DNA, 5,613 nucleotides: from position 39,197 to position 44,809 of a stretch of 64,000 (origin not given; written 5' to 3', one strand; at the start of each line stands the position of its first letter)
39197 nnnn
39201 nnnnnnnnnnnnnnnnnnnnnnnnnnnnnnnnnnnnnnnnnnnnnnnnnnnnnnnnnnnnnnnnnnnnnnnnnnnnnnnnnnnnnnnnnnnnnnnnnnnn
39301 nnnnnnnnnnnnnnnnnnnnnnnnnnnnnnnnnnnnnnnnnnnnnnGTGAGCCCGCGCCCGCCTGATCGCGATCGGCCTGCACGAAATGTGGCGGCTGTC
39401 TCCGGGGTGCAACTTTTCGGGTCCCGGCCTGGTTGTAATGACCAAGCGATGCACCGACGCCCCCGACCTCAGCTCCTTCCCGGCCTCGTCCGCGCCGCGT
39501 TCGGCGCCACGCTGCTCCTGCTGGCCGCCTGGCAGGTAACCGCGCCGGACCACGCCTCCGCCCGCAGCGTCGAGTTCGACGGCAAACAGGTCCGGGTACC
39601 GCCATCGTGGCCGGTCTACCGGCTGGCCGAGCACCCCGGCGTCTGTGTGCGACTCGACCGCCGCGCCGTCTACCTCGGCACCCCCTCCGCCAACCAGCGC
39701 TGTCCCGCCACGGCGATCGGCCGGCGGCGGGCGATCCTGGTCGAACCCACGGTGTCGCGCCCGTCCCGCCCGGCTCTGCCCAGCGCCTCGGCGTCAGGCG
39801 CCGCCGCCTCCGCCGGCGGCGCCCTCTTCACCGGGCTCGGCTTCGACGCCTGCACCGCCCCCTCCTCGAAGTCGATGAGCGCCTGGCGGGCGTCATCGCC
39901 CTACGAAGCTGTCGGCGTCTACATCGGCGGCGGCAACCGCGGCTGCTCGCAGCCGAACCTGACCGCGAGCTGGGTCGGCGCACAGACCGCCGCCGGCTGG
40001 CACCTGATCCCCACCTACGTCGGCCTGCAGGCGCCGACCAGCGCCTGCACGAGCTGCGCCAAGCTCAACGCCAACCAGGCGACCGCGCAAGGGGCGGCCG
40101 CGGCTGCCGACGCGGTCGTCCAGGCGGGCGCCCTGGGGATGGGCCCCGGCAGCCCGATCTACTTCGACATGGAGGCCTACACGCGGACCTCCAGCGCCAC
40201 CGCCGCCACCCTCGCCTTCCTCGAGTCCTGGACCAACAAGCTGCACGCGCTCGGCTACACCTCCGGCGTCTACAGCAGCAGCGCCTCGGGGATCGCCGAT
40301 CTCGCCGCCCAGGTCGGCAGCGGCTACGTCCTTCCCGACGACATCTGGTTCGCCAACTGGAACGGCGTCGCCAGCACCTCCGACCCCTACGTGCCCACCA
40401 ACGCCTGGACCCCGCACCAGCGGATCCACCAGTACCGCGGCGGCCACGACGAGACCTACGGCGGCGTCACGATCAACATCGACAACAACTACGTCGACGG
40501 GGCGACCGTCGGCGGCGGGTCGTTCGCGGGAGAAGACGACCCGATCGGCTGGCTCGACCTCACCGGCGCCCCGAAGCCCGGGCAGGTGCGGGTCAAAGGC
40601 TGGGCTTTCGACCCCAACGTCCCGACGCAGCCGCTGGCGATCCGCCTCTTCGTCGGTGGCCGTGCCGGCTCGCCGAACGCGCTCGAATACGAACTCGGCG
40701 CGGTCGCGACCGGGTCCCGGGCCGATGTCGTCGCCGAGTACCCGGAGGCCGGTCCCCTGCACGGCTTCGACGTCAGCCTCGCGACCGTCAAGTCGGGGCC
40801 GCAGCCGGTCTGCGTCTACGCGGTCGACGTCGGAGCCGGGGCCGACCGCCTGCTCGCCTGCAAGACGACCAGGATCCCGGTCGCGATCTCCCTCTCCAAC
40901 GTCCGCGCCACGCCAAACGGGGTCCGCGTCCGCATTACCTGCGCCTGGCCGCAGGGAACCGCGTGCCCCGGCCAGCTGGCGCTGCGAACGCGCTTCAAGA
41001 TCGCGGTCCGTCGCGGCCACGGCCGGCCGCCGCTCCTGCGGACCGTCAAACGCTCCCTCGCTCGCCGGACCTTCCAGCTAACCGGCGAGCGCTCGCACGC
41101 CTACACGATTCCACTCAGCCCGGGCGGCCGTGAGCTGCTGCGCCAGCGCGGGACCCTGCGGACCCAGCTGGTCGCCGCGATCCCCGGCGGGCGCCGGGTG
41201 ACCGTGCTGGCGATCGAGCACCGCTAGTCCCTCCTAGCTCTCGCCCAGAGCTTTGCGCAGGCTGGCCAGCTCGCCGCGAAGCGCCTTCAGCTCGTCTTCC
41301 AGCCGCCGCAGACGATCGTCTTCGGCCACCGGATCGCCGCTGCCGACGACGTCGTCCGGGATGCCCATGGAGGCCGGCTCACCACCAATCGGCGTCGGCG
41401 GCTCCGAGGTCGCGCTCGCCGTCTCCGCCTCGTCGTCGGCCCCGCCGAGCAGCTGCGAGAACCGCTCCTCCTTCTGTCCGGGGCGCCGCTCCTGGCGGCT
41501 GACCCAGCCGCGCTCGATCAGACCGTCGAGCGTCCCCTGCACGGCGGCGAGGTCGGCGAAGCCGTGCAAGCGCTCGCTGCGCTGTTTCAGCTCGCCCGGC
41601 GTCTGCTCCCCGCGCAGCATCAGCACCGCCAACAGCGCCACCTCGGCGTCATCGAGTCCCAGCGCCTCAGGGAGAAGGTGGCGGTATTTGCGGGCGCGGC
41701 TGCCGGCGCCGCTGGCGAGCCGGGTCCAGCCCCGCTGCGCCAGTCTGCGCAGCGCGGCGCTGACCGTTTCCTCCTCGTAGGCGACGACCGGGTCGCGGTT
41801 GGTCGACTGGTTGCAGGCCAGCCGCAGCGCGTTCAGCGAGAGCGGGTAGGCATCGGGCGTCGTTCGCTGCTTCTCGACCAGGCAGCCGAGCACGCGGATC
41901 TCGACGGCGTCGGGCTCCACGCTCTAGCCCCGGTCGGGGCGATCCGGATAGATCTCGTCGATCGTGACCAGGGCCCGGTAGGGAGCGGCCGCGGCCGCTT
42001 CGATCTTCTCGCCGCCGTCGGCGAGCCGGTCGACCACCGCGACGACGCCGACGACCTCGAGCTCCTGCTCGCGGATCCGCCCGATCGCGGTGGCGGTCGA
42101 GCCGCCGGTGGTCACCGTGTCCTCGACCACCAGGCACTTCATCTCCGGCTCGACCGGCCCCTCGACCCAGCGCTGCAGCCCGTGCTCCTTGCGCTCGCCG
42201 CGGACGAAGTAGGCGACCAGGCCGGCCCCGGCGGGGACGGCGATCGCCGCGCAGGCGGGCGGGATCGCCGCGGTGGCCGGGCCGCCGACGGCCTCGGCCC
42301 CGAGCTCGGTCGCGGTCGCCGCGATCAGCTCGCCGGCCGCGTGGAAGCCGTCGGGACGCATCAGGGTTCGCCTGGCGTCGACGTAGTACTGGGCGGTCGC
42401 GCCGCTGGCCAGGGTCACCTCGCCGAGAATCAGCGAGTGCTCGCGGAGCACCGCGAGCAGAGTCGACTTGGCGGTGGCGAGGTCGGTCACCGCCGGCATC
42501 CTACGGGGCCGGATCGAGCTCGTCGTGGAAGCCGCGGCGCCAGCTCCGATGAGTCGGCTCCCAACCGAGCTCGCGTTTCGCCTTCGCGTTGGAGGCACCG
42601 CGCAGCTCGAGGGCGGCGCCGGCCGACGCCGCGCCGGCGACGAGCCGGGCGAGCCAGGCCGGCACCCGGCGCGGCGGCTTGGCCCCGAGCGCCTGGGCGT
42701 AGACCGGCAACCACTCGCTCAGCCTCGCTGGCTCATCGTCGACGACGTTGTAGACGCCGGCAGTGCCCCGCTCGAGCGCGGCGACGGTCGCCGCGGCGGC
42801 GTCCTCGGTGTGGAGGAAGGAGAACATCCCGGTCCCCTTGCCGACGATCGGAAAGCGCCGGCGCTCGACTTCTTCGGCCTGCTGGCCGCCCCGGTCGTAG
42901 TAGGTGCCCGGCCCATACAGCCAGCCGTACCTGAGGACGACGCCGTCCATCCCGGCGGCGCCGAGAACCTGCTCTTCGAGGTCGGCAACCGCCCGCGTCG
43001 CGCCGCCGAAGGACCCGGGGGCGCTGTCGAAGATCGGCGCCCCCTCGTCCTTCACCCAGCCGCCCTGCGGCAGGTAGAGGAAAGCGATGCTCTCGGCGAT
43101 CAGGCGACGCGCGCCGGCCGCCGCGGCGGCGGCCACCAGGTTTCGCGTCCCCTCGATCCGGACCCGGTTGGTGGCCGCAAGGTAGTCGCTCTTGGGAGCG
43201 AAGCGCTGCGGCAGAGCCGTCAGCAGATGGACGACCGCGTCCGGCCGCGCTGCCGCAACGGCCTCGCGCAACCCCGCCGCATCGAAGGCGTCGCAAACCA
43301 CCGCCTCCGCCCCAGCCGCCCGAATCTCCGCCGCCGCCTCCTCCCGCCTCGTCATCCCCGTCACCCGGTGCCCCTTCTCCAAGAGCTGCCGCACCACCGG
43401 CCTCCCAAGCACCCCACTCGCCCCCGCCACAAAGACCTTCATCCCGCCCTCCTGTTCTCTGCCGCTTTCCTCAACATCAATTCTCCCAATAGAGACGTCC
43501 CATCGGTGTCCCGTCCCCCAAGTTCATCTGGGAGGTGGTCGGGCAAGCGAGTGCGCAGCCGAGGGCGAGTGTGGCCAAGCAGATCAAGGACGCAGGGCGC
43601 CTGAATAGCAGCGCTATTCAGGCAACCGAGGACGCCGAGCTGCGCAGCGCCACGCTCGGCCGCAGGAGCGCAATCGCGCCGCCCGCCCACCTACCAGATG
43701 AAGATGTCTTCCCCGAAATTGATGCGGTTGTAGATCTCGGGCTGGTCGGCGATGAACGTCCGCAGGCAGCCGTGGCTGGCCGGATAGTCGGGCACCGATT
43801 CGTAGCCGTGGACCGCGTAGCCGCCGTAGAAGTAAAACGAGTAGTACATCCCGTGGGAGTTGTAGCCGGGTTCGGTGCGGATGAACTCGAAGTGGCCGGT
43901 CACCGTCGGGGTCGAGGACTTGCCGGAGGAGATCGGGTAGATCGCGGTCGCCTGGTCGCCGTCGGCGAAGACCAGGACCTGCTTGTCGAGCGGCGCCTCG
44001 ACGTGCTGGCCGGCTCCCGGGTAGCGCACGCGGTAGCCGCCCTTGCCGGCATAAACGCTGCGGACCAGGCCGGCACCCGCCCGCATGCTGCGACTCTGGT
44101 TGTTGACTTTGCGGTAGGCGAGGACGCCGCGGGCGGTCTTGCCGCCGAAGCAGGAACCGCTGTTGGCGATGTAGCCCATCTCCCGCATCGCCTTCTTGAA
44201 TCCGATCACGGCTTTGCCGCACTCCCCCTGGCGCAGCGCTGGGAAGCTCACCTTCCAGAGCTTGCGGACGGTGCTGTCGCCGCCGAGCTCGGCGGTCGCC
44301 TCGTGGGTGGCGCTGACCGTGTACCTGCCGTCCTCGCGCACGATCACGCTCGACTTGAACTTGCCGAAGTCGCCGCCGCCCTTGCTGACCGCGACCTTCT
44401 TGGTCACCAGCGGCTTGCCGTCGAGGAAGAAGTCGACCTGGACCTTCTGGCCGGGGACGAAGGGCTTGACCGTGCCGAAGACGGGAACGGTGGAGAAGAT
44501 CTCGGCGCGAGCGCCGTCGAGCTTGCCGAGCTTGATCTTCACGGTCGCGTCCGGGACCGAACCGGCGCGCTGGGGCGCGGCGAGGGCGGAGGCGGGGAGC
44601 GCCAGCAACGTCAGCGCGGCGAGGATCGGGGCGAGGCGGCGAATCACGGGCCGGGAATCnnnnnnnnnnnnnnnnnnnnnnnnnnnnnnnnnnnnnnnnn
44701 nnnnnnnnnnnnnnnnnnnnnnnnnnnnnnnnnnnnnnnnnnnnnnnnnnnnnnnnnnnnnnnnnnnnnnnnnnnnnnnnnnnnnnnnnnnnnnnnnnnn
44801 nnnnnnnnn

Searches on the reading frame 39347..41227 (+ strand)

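Call 11: search_protein_families(library=pfam, proteins=[window:39347-41227:+], max_evalue=0.001)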
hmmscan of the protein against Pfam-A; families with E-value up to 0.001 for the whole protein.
window:39347-41227:+ (626 aa): 1 family
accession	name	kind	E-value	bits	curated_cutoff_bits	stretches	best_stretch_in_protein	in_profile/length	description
PF08924.17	Rv2525c_GlyHyd-like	-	4.3e-52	177.6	27.2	1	179-383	2-198/198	Rv2525c-like, glycoside hydrolase-like domain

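Call 40: search_protein_families(library=ncbifam, proteins=[window:39347-41227:+], max_evalue=1)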
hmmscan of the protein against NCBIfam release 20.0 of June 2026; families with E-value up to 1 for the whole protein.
window:39347-41227:+ (626 aa): 0 families

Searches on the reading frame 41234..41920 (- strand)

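Call 12: search_protein_families(library=pfam, proteins=[window:41234-41920:-], max_evalue=0.001)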
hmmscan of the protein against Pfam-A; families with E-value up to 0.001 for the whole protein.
window:41234-41920:- (228 aa): 3 families
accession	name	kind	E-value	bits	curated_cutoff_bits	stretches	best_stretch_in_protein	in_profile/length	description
PF04337.18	DUF480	-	1.5e-55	187.8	25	1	5-149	3-149/149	Protein of unknown function, DUF480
PF01978.25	TrmB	-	2.1e-06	27.9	25.6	1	86-147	3-59/68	Sugar-specific transcriptional regulator TrmB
PF12802.13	MarR_2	-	6.2e-06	26.7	27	0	87-145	1-55/61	MarR family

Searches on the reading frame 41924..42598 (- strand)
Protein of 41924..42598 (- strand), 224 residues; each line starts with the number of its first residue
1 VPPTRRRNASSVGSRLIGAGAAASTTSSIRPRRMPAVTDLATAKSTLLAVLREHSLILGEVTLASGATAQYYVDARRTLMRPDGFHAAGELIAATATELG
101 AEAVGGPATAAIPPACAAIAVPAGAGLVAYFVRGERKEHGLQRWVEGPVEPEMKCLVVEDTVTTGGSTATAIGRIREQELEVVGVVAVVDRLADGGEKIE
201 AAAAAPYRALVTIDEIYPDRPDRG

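Call 12: search_protein_families(library=pfam, proteins=[window:41924-42598:-], max_evalue=0.001)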
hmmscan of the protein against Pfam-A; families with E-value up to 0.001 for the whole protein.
window:41924-42598:- (224 aa): 1 family
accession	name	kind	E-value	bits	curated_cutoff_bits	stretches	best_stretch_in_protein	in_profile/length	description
PF00156.33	Pribosyltran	-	1.1e-05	25.3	26.3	1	131-198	57-133/158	Phosphoribosyl transferase domain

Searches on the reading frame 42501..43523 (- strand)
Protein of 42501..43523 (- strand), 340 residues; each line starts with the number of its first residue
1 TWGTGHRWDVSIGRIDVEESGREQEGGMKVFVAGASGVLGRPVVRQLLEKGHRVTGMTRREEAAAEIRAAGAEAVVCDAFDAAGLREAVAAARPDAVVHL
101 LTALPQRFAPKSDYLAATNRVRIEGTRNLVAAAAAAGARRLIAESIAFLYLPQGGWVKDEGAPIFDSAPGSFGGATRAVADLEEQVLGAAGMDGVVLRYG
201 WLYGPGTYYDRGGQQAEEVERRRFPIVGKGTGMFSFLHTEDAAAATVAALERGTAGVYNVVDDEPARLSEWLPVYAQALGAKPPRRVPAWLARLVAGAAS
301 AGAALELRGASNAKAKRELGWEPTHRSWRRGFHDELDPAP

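Call 12: search_protein_families(library=pfam, proteins=[window:42501-43523:-], max_evalue=0.001)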
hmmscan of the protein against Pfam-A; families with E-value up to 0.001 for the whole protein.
window:42501-43523:- (340 aa): 9 families
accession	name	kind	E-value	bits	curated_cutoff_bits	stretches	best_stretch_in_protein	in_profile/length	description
PF01370.27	Epimerase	-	1.5e-26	93.7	20.9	1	30-260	1-239/240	NAD dependent epimerase/dehydratase family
PF13460.12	NAD_binding_10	-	2.2e-18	67.2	27.2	1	34-208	1-152/184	NAD(P)H-binding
PF16363.11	GDP_Man_Dehyd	-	7.6e-11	42.5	27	1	31-138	1-118/332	GDP-mannose 4,6 dehydratase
PF04321.23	RmlD_sub_bind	-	2e-10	40.7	27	1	28-205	1-154/287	RmlD substrate binding domain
PF05368.20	NmrA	-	1.2e-09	38.7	27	1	29-143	4-104/298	NmrA-like family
PF01073.25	3Beta_HSD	-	3.9e-09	36.4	22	1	32-250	2-229/280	3-beta hydroxysteroid dehydrogenase/isomerase family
PF02254.24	TrkA_N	-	1.3e-05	25.9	23.8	1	32-99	3-68/116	TrkA-N domain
PF00106.31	adh_short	-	0.00019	21.4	26.6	1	30-93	3-72/195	short chain dehydrogenase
PF03446.21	NAD_binding_2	-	0.00097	19.6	21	0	37-102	8-64/161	NAD binding domain of 6-phosphogluconate dehydrogenase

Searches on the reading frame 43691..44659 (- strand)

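Call 12: search_protein_families(library=pfam, proteins=[window:43691-44659:-], max_evalue=0.001)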
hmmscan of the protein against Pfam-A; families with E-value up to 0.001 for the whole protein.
window:43691-44659:- (322 aa): 1 family
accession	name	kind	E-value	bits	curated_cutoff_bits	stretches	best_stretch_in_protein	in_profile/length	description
PF03734.19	YkuD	-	1.1e-11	46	23.4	1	221-320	5-145/146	L,D-transpeptidase catalytic domain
